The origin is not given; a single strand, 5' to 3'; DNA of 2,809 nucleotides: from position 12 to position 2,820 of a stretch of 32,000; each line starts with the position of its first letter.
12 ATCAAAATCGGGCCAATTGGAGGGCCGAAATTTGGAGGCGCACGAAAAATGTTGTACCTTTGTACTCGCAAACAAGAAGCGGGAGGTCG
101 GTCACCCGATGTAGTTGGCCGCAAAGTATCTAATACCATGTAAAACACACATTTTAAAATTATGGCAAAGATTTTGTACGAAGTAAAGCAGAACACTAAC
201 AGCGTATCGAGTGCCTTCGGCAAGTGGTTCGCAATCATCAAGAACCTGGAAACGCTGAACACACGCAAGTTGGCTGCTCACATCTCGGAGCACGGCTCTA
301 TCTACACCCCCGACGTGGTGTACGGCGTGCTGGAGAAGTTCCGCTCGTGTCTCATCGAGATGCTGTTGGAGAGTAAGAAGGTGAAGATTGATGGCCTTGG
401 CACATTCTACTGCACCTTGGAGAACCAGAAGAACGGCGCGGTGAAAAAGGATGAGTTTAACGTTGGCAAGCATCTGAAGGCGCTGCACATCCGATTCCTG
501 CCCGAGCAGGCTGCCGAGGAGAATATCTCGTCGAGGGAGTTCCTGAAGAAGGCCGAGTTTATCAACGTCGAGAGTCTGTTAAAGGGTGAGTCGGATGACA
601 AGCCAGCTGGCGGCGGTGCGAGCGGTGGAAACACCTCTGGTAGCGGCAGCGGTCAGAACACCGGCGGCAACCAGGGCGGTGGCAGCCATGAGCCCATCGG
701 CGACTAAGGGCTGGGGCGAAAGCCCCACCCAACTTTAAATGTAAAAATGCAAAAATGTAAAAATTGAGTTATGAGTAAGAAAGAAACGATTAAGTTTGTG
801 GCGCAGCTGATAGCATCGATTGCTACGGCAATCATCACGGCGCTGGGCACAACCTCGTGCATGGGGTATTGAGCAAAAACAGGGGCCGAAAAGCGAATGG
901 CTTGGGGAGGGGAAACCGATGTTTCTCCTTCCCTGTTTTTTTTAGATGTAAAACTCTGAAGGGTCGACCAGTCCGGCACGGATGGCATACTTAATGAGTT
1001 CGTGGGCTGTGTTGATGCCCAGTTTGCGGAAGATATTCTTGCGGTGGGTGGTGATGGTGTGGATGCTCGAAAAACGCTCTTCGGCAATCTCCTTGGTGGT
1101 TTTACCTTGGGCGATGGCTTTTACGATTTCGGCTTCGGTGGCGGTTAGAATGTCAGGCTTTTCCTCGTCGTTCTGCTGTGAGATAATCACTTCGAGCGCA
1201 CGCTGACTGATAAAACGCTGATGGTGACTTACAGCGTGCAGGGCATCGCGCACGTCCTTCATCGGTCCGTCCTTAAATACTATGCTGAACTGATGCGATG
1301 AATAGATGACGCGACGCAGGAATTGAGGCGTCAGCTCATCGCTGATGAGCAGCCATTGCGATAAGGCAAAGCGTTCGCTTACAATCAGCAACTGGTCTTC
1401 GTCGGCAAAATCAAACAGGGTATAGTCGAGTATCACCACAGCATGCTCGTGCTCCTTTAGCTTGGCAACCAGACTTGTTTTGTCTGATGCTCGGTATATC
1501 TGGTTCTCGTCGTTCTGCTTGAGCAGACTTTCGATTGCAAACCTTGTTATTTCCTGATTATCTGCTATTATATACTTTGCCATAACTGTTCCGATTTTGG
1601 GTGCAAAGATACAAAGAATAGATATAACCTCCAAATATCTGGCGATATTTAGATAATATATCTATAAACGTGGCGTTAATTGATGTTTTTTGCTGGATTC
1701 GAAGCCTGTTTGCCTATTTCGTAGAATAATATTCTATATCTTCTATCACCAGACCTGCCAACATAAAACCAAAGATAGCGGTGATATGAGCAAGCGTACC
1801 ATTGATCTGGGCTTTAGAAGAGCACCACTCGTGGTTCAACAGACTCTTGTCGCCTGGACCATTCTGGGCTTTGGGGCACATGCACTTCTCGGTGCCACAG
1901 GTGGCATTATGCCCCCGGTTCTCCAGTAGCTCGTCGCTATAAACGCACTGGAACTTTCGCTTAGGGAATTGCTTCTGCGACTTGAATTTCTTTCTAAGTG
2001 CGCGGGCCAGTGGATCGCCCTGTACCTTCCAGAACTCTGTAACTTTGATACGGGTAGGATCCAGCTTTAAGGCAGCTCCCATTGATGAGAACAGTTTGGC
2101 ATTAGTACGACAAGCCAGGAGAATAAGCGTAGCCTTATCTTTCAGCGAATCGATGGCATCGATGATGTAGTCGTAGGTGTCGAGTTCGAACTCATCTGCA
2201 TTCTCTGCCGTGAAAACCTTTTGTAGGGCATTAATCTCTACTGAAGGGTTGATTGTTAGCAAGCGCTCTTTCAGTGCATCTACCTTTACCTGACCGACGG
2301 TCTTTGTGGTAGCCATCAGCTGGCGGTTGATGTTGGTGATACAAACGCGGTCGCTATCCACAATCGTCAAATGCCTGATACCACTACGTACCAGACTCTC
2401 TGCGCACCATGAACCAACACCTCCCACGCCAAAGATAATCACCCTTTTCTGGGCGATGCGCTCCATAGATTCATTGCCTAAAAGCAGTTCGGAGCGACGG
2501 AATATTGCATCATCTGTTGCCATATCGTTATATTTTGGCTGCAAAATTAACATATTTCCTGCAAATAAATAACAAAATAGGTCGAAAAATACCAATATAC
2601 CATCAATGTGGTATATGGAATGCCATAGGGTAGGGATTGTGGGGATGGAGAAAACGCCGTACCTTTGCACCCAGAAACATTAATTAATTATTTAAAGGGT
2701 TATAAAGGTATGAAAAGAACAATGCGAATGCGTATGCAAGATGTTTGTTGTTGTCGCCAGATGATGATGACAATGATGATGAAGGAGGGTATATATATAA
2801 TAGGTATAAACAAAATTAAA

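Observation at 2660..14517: SusC/SusD locus with no carbohydrate-active enzymes: eight co-directional genes encoding secreted redox- and metal-motif proteins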

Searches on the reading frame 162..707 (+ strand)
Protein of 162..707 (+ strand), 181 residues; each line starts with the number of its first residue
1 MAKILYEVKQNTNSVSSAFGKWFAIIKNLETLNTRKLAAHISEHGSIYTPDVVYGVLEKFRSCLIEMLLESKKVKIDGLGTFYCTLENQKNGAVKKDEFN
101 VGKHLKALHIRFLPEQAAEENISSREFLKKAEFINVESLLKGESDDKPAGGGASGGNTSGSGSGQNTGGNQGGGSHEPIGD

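Call 7: search_protein_families(library=pfam, proteins=[window:162-707:+], max_evalue=0.001)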
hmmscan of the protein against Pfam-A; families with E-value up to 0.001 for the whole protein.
window:162-707:+ (181 aa): 2 families
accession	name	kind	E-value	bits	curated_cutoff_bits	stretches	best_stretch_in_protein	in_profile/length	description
PF18291.6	HU-HIG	-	4.2e-14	53.1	26.2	1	4-128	3-124/125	HU domain fused to wHTH, Ig, or Glycine-rich motif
PF00216.26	Bac_DNA_binding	-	0.00026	21.6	22.4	1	33-92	2-60/90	Bacterial DNA-binding protein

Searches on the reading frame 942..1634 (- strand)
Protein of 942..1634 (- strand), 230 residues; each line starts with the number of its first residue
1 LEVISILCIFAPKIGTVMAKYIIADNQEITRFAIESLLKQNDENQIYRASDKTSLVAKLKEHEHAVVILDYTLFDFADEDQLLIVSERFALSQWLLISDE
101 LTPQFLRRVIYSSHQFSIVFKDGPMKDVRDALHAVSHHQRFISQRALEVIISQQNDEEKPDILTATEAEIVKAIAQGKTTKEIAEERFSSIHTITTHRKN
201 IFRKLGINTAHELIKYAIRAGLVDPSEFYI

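Call 7: search_protein_families(library=pfam, proteins=[window:942-1634:-], max_evalue=0.001)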
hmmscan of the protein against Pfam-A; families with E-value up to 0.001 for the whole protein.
window:942-1634:- (230 aa): 2 families
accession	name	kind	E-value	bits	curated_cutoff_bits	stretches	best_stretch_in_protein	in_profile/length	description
PF00196.25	GerE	-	2.1e-14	53.3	23.5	1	162-217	2-57/57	Bacterial regulatory proteins, luxR family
PF00072.30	Response_reg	-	0.00097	19.7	30.2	0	22-73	2-52/111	Response regulator receiver domain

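Call 78: search_protein_families(library=ncbifam, proteins=[window:942-1634:-], max_evalue=0.00001)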
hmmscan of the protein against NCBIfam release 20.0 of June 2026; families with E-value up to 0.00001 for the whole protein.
window:942-1634:- (230 aa): 20 families
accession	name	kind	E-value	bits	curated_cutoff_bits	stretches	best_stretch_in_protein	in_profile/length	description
NF052445.1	RespRegMctR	equivalog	9e-24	84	300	1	20-222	3-204/205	two-component system response regulator MctR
NF011896.0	PRK15369.1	equivalog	1.6e-18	67.1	242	1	19-222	4-209/211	two component system response regulator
NF007403.0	PRK09935.1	equivalog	1e-16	61.2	271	1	20-219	5-206/210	fimbria biosynthesis transcriptional regulator FimZ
NF008098.0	PRK10840.1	equivalog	4.5e-15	55.7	235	1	21-217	6-205/216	response regulator transcription factor RcsB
NF047785.1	respo_reg_MadR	equivalog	1.4e-14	53.9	300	1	21-223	3-209/209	MadR family response regulator transcription factor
NF007018.1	PRK09483.1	equivalog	5.7e-12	45.7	280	1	117-227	100-213/217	UvrY/SirA/GacA family response regulator transcription factor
NF007419.0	PRK09958.1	equivalog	2.5e-11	43.6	251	1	22-220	4-201/204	acid-sensing system DNA-binding response regulator EvgA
NF007505.1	PRK10100.1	equivalog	6.9e-08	32.4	250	1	115-209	92-191/204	biofilm master transcriptional regulator CsgD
TIGR03541.1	reg_near_HchA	equivalog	7.5e-08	32.2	215.6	1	130-221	144-230/232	PA1136 family autoinducer-binding transcriptional regulator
NF040749.1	tetrathio_RR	equivalog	1.2e-07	31.6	290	1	152-215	123-186/191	tetrathionate respiration response regulator TtrR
NF008548.0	PRK11475.1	equivalog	1.3e-07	31.4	176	1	32-214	4-186/207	DNA-binding transcriptional activator BglJ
NF007708.0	PRK10403.1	equivalog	1.3e-07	31.3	343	1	20-208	8-199/215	nitrate/nitrite response regulator protein NarP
TIGR03020.2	EpsA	equivalog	2.3e-07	30.7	170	1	131-210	166-238/247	XrtB/PEP-CTERM-associated transcriptional regulator EpsA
NF007935.0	PRK10651.1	equivalog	4.1e-07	29.4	250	1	20-210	8-203/216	two-component system response regulator NarL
NF047945.1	FimSynRegFimY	equivalog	4.8e-07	29.8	300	0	32-216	62-228/238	fimbria biosynthesis regulator FimY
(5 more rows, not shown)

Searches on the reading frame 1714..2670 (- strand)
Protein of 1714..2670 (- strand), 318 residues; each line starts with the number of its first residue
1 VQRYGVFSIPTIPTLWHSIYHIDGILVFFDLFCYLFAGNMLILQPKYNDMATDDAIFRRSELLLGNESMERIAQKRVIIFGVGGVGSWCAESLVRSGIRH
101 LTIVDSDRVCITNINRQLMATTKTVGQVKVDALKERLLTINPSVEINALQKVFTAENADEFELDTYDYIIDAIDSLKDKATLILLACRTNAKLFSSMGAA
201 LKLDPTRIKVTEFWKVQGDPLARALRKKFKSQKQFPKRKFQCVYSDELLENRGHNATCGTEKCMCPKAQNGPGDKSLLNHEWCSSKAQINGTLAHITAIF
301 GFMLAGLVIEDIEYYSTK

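Call 7: search_protein_families(library=pfam, proteins=[window:1714-2670:-], max_evalue=0.001)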
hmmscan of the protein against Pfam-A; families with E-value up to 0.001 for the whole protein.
window:1714-2670:- (318 aa): 1 family
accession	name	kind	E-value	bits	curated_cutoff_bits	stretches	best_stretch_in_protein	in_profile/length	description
PF00899.27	ThiF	-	5.9e-39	134.1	28.1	1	63-309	9-199/238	ThiF family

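Call 78: search_protein_families(library=ncbifam, proteins=[window:1714-2523:-], max_evalue=0.00001)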
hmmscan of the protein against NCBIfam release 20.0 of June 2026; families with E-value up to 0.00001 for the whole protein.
window:1714-2523:- (269 aa): 23 families
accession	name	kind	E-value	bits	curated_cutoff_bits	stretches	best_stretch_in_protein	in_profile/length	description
NF011696.0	PRK15116.1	equivalog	8e-48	163.4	304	1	13-254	18-251/268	tRNA cyclic N6-threonylcarbamoyladenosine(37) synthase TcdA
NF006395.0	PRK08644.1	equivalog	3.2e-32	111.9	159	1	17-162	22-167/215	sulfur carrier protein ThiS adenylyltransferase ThiF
TIGR02356.1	adenyl_thiF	equivalog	7.9e-28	97.2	275.25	1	15-141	11-135/203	thiazole biosynthesis adenylyltransferase ThiF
NF004281.0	PRK05690.1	subfamily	4.9e-26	91.5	266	1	17-183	24-184/250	molybdopterin-synthase adenylyltransferase MoeB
NF006077.0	PRK08223.1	equivalog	6.1e-24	84.5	266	1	5-129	8-131/296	hypothetical protein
TIGR02354.1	thiF_fam2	equivalog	2.4e-23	83.1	152.2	1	18-159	14-155/200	thiamine biosynthesis protein ThiF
NF006444.0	PRK08762.1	equivalog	3.1e-23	82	449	1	15-130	137-251/387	molybdopterin-synthase adenylyltransferase MoeB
NF004111.0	PRK05600.1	equivalog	4.1e-23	82.1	437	1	16-130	32-145/371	ThiF family adenylyltransferase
TIGR02355.1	moeB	equivalog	5.5e-21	75.1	376.55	1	18-183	17-176/240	molybdopterin-synthase adenylyltransferase MoeB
NF011424.0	PRK14851.1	subfamily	3e-20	71.8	1170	1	7-127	25-144/679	hypothetical protein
NF009123.0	PRK12475.1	subfamily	9.5e-19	67.8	510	1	15-131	14-131/338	MoeB/ThiF family adenylyltransferase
NF047750.1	SAMPActivE1UbaA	equivalog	1.4e-18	67.2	450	1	15-155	22-159/270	SAMP-activating enzyme E1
NF005646.0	PRK07411.1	equivalog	5.4e-17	62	633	1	16-130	29-142/390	molybdopterin-synthase adenylyltransferase MoeB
NF011425.0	PRK14852.1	equivalog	1.5e-15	56.2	1337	1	4-127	311-433/989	hypothetical protein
NF005902.0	PRK07878.1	equivalog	6.8e-15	54.8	647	1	16-128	33-144/392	adenylyltransferase/sulfurtransferase MoeZ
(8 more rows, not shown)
